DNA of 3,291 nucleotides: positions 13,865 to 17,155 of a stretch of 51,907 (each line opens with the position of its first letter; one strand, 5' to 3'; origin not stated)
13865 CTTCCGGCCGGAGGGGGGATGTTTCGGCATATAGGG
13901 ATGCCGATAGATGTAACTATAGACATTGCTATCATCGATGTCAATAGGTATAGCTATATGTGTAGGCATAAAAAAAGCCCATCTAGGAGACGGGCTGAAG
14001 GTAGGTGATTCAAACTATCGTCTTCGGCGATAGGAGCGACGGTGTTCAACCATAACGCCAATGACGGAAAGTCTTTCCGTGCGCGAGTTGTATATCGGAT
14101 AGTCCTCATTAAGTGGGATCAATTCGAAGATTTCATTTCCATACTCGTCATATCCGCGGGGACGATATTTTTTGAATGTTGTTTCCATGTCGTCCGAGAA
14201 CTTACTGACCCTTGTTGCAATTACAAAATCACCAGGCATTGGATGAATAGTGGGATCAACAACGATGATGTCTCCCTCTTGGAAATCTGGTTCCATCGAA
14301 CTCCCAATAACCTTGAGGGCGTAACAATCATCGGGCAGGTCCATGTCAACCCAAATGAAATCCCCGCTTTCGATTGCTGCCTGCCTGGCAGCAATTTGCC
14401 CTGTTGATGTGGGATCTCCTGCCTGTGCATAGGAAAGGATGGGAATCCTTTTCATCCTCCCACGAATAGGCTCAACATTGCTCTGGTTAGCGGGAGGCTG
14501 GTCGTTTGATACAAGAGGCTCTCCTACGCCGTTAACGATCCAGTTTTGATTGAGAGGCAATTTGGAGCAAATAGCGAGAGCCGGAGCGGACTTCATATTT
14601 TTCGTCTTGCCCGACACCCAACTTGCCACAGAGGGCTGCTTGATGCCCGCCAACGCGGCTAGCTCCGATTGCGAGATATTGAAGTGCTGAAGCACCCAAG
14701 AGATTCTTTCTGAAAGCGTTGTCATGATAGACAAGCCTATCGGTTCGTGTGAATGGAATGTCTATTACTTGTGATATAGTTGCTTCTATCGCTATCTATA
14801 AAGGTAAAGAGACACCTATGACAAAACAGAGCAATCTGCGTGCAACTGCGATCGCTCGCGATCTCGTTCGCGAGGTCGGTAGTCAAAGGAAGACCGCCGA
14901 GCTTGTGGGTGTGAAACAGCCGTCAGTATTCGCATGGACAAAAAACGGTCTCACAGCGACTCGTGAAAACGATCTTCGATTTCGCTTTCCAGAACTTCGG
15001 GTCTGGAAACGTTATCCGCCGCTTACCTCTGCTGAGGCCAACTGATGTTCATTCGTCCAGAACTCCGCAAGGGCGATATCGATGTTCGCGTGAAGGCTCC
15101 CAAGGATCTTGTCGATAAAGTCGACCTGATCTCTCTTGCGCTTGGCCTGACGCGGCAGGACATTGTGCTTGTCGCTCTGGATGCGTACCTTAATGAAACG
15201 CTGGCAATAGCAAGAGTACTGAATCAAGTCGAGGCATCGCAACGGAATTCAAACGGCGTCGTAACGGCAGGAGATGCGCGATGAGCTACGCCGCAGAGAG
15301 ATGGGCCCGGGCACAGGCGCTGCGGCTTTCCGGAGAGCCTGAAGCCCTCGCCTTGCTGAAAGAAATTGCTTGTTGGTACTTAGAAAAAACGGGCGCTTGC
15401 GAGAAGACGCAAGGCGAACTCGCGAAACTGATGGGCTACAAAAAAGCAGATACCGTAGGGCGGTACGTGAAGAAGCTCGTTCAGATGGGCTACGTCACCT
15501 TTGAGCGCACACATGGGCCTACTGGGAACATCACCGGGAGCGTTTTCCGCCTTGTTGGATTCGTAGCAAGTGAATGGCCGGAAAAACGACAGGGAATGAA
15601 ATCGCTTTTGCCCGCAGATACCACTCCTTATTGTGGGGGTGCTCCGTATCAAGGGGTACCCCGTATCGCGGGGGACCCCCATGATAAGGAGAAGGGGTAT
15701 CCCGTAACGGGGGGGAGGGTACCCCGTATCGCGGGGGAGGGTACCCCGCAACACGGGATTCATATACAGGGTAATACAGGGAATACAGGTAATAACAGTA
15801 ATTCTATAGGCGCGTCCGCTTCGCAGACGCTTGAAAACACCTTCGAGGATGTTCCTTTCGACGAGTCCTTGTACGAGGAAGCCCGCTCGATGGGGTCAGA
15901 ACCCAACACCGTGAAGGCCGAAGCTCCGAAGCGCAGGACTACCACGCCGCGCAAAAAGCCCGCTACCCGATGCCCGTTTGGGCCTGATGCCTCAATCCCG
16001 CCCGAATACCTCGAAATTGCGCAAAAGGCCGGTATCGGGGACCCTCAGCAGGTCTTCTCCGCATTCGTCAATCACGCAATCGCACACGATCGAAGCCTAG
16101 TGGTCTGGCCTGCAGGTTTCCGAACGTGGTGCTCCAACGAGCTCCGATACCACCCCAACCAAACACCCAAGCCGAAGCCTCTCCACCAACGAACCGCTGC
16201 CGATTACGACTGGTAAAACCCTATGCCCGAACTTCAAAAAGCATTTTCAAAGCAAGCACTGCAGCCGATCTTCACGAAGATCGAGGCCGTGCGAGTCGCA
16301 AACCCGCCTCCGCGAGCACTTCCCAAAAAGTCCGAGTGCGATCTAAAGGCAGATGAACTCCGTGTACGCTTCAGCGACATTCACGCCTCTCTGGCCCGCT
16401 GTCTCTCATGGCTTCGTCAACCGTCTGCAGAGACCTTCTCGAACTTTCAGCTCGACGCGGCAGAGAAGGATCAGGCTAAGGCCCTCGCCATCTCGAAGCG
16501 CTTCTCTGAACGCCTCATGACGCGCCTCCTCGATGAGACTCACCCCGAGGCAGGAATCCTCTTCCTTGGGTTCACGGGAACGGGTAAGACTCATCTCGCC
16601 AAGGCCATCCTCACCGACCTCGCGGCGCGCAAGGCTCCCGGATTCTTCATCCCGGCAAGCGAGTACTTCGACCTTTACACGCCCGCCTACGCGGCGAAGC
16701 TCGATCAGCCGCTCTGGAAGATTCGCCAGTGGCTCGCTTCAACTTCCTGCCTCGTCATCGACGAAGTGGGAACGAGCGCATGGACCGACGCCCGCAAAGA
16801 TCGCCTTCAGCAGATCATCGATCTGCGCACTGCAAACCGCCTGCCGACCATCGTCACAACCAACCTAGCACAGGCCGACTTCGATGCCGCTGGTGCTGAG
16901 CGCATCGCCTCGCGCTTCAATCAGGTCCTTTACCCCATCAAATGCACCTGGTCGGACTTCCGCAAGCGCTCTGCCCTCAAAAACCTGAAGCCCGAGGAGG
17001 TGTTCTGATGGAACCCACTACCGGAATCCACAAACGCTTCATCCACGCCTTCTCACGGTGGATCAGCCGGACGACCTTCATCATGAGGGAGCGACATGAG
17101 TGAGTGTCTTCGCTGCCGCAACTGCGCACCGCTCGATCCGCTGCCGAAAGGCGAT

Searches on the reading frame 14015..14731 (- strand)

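Call 59: search_protein_families(library=phrogs, proteins=[window:14015-14731:-], max_evalue=0.00001)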
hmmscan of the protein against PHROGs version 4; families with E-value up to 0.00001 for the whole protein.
window:14015-14731:- (238 aa): 6 families
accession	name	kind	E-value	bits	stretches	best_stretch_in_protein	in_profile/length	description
phrog_4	-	transcription regulation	7.6e-39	134.8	1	3-237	134-342/400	transcriptional repressor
phrog_8558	-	unknown function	9.7e-20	71.9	1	128-235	12-112/114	-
phrog_2328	-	transcription regulation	1.3e-10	42.1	1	4-97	14-109/128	transcriptional repressor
phrog_8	-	transcription regulation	1.3e-09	39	1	4-82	160-232/346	transcriptional regulator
phrog_811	-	DNA, RNA and nucleotide metabolism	2e-08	34.9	1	133-236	45-137/140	UmuD-like protein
phrog_4779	-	transcription regulation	7.7e-06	27.4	0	4-49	1-46/98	transcriptional regulator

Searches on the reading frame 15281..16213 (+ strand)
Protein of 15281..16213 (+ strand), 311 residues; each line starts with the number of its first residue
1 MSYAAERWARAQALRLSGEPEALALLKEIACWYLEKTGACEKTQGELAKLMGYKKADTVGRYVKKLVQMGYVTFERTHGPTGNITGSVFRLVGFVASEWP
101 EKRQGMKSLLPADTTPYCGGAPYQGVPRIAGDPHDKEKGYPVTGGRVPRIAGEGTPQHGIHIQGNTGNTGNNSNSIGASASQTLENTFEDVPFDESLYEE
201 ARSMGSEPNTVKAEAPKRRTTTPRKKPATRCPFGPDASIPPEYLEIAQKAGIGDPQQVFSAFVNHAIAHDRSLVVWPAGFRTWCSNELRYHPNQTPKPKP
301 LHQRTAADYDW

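Call 59: search_protein_families(library=phrogs, proteins=[window:15281-16213:+], max_evalue=0.00001)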
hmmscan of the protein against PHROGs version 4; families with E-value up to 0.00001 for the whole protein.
window:15281-16213:+ (311 aa): 1 family
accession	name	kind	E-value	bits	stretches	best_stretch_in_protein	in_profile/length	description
phrog_270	-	DNA, RNA and nucleotide metabolism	4.9e-09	37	1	7-190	37-181/383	replication initiation protein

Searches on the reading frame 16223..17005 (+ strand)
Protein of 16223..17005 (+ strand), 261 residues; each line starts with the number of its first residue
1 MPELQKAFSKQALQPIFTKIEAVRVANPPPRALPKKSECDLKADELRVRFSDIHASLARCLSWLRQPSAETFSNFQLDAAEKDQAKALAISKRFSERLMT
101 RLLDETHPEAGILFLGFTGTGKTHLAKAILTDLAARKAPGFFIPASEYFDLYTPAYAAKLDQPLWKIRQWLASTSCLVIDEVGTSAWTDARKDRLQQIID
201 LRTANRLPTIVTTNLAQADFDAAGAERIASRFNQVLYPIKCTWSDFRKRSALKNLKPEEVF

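Call 59: search_protein_families(library=phrogs, proteins=[window:16223-17005:+], max_evalue=0.00001)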
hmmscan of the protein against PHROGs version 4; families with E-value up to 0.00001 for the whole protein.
window:16223-17005:+ (261 aa): 4 families
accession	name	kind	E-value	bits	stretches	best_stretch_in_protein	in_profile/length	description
phrog_50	-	DNA, RNA and nucleotide metabolism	2.6e-34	120.2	1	70-255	337-518/570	DnaC-like helicase loader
phrog_3277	-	DNA, RNA and nucleotide metabolism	3.8e-23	83.1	1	109-254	10-160/168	DnaC-like helicase loader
phrog_26922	-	DNA, RNA and nucleotide metabolism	2.6e-07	32.2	1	168-238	6-76/92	DnaC-like helicase loader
phrog_168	-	DNA, RNA and nucleotide metabolism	7.4e-06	26.8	0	100-241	34-160/314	clamp loader of DNA polymerase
